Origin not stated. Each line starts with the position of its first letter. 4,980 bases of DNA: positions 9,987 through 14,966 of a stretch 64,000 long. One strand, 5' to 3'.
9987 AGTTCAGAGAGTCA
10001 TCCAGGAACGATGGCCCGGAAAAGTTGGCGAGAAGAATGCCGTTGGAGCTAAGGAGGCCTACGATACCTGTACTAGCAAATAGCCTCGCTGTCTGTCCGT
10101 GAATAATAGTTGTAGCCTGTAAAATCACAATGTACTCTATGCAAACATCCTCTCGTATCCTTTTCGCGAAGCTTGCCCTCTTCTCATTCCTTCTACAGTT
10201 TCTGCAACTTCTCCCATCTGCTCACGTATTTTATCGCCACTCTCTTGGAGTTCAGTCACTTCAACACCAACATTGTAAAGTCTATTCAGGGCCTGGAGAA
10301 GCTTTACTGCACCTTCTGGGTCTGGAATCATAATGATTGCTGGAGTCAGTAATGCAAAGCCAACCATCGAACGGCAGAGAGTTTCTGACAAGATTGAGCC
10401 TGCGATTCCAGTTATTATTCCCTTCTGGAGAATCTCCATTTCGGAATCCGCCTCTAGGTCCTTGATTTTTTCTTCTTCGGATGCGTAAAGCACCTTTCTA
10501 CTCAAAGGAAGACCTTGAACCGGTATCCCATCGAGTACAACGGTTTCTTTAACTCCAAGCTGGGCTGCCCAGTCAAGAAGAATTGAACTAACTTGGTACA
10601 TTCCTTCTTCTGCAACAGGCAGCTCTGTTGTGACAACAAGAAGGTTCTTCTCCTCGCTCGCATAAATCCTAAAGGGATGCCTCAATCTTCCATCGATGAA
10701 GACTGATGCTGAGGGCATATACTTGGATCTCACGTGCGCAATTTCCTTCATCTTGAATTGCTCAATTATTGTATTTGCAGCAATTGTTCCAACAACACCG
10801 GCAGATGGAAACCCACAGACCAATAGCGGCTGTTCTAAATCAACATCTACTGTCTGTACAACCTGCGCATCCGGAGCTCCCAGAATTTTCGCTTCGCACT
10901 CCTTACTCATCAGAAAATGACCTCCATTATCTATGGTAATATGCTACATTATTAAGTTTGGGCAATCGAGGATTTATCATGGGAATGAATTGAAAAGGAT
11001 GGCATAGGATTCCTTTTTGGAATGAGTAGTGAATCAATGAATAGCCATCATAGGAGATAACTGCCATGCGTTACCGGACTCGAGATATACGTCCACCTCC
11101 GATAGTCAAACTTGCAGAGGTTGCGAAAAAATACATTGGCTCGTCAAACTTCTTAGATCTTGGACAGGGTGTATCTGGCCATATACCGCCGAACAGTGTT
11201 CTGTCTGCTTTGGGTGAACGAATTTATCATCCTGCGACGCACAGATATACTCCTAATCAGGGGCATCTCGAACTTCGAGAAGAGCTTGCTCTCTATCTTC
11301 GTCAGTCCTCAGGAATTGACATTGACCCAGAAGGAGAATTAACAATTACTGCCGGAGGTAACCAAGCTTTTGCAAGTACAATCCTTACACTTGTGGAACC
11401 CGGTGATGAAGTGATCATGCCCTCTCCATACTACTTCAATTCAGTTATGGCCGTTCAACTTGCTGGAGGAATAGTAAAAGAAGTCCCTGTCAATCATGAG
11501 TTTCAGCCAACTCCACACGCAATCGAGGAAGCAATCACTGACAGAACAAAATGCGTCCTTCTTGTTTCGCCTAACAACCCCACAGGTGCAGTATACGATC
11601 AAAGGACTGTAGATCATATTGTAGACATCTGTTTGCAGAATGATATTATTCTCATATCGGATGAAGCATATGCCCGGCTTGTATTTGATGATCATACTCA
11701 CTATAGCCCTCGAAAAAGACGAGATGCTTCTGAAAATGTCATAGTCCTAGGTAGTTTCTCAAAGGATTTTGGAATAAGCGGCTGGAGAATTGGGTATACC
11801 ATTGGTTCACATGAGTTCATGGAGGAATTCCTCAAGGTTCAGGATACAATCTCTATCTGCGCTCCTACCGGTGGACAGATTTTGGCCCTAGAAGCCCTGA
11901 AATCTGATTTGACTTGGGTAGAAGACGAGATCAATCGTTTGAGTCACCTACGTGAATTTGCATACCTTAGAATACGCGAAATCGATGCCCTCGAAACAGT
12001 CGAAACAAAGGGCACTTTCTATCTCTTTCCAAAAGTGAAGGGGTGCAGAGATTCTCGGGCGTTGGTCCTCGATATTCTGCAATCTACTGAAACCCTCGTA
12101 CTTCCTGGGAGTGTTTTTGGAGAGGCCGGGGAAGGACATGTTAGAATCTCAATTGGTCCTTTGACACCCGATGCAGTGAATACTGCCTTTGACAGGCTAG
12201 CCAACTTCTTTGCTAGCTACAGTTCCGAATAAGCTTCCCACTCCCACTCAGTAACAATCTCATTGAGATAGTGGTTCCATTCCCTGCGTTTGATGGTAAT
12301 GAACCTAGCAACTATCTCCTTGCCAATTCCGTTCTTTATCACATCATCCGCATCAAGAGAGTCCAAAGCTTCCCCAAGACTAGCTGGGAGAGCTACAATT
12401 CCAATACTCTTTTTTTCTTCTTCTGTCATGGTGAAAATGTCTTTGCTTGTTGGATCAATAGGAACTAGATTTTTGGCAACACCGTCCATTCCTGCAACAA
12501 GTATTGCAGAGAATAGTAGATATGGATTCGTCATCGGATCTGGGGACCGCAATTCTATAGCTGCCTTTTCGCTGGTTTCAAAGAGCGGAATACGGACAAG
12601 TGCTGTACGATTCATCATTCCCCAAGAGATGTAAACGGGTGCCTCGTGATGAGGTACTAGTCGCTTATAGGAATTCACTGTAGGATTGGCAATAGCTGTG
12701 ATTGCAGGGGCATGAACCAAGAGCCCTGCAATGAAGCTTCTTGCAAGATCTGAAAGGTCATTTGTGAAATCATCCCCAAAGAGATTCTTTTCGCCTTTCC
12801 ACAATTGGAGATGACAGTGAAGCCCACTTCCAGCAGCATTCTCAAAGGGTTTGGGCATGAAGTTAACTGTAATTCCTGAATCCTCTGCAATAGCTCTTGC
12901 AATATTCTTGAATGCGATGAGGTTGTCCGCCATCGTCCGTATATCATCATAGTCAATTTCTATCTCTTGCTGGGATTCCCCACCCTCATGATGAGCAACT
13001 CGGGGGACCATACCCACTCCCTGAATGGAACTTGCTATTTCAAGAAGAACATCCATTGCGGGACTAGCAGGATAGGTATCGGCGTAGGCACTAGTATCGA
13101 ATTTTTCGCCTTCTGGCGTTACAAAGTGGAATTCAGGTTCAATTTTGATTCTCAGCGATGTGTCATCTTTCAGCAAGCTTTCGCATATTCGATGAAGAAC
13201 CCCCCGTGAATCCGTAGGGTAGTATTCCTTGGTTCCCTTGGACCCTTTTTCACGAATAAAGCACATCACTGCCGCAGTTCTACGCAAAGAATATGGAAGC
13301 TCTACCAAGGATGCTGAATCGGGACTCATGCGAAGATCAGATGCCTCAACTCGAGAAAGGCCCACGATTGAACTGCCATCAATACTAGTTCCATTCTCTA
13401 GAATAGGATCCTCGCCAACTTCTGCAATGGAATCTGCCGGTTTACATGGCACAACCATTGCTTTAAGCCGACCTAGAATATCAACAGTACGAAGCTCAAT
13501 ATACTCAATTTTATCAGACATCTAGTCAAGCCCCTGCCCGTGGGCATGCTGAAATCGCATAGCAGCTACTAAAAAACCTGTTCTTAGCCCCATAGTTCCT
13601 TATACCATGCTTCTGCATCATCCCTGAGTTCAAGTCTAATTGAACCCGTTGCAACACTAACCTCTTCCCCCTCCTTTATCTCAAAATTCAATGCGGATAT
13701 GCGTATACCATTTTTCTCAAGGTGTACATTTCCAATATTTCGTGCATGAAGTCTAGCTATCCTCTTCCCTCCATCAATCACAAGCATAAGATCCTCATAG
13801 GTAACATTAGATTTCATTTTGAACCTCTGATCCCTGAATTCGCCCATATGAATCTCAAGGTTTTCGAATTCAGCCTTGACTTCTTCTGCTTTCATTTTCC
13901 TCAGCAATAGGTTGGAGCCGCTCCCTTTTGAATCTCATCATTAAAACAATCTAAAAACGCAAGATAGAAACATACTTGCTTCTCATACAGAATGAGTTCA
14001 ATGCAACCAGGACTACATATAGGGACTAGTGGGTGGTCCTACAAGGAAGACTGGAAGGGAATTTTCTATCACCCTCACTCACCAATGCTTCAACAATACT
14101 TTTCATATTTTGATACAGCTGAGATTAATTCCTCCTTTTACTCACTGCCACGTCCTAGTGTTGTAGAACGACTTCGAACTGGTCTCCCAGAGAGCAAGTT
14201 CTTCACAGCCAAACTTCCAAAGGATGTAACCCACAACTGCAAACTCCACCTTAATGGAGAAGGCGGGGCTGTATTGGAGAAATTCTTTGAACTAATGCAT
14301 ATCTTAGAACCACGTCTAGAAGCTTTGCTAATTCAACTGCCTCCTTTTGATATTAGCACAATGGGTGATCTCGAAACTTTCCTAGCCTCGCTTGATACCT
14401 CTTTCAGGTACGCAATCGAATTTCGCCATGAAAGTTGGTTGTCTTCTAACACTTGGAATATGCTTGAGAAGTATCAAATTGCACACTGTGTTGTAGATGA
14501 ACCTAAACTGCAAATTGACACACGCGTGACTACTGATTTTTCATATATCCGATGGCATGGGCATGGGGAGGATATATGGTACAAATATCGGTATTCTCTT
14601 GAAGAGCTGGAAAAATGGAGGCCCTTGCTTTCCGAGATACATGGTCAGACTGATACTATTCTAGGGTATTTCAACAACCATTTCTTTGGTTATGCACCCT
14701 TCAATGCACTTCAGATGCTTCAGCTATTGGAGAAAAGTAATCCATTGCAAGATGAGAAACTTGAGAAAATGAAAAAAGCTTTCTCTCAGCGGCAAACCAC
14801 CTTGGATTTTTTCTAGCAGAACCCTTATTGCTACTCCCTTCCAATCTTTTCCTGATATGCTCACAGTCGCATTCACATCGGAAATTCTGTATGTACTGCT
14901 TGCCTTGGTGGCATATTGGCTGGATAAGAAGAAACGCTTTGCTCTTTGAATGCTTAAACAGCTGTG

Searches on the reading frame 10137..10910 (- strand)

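Call 45: search_protein_families(library=pfam, proteins=[window:10137-10910:-], max_evalue=0.00001)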
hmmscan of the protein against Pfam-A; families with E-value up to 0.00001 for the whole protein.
window:10137-10910:- (257 aa): 1 family
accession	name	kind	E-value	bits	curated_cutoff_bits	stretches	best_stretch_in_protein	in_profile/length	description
PF09754.15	PAC2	-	3.7e-40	138.5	25.8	1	30-235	1-214/215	PAC2 family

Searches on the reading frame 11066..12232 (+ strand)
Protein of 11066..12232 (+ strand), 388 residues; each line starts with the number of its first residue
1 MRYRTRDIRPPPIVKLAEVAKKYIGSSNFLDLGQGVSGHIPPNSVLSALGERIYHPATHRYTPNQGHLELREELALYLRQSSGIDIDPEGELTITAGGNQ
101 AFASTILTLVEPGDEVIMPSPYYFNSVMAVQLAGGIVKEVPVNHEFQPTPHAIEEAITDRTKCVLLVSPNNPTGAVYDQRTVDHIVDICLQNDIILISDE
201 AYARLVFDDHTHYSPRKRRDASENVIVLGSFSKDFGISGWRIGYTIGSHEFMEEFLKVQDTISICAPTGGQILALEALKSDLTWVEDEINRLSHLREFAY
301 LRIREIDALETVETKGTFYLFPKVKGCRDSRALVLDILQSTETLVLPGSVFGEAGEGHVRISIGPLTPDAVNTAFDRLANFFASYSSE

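Call 45: search_protein_families(library=pfam, proteins=[window:11066-12232:+], max_evalue=0.00001)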
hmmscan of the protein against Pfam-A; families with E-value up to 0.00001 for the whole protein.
window:11066-12232:+ (388 aa): 4 families
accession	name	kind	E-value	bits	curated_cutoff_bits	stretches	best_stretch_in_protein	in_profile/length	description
PF00155.27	Aminotran_1_2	-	3.3e-62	211.2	19.7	1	30-377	4-360/361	Aminotransferase class I and II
PF01041.23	DegT_DnrJ_EryC1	-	1e-10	41.9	19.8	1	110-203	61-149/360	DegT/DnrJ/EryC1/StrS aminotransferase family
PF01053.26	Cys_Met_Meta_PP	-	1.7e-09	37.1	27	1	93-202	71-176/381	Cys/Met metabolism PLP-dependent enzyme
PF00266.25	Aminotran_5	-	2e-06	27.5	21.5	1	94-201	66-177/371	Aminotransferase class-V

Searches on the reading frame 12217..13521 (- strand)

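Call 45: search_protein_families(library=pfam, proteins=[window:12217-13521:-], max_evalue=0.00001)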
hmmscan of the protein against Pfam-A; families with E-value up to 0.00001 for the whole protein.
window:12217-13521:- (434 aa): 2 families
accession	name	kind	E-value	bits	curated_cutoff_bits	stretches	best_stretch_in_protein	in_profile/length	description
PF00120.29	Gln-synt_C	-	3.3e-99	332.7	24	1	104-431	3-344/344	Glutamine synthetase, catalytic domain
PF03951.24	Gln-synt_N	-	7.7e-14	51.5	33.4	1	4-90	1-80/82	Glutamine synthetase, beta-Grasp domain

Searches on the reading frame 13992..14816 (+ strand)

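Call 45: search_protein_families(library=pfam, proteins=[window:13992-14816:+], max_evalue=0.00001)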
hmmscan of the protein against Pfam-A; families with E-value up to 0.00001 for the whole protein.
window:13992-14816:+ (274 aa): 1 family
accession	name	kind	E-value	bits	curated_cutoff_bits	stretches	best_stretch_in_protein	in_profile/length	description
PF01904.24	DUF72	-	1.9e-54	185.4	25.3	1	29-244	7-216/217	Protein of unknown function DUF72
